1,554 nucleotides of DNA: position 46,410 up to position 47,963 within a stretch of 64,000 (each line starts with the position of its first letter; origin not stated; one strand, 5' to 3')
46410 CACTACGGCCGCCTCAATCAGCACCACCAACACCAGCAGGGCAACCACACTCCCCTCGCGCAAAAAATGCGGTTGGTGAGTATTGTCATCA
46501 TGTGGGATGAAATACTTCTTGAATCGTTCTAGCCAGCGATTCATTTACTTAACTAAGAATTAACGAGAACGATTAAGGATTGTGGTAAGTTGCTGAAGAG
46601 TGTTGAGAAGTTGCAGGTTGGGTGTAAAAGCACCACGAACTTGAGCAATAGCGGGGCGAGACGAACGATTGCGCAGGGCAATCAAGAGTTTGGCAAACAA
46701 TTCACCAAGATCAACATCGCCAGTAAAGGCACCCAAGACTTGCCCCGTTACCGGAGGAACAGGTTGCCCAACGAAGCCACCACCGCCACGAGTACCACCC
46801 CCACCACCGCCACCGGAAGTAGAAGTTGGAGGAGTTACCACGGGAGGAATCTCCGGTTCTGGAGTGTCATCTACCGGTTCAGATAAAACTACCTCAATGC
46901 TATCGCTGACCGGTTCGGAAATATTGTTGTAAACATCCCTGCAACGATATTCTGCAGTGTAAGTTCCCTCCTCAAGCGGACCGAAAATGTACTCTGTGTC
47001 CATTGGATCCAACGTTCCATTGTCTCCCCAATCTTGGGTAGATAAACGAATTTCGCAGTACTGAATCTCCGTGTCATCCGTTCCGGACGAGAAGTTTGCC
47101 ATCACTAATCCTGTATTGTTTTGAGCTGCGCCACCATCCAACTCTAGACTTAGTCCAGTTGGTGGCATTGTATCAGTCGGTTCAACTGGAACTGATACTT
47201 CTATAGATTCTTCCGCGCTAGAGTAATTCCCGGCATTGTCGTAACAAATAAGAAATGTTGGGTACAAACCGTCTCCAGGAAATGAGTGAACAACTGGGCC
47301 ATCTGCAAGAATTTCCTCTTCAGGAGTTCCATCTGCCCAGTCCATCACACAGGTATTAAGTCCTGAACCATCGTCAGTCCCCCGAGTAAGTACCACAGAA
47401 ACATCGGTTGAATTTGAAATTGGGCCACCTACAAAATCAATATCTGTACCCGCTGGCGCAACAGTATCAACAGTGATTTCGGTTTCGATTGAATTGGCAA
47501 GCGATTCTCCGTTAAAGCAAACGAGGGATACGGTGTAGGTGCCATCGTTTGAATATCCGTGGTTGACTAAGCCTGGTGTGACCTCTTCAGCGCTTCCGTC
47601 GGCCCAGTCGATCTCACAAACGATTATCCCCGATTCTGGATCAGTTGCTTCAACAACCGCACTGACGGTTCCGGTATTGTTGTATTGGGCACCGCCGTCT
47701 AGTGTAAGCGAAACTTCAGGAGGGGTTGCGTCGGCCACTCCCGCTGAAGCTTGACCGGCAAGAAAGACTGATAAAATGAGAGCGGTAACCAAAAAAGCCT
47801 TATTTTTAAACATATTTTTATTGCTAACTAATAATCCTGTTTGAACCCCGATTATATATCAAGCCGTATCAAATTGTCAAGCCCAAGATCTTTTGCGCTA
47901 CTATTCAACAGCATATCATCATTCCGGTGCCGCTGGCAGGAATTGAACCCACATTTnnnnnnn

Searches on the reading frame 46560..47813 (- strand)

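Call 36: search_protein_families(library=pfam, proteins=[window:46560-47813:-], max_evalue=0.01)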
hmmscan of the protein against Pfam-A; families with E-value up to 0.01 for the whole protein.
window:46560-47813:- (417 aa): 2 families
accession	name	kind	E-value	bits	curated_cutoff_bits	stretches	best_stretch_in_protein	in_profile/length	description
PF18911.6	PKD_4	-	4.9e-09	36.6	27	1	47-115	17-85/85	PKD domain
PF00801.26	PKD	-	6.8e-05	23.2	23.5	1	42-108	11-74/80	PKD domain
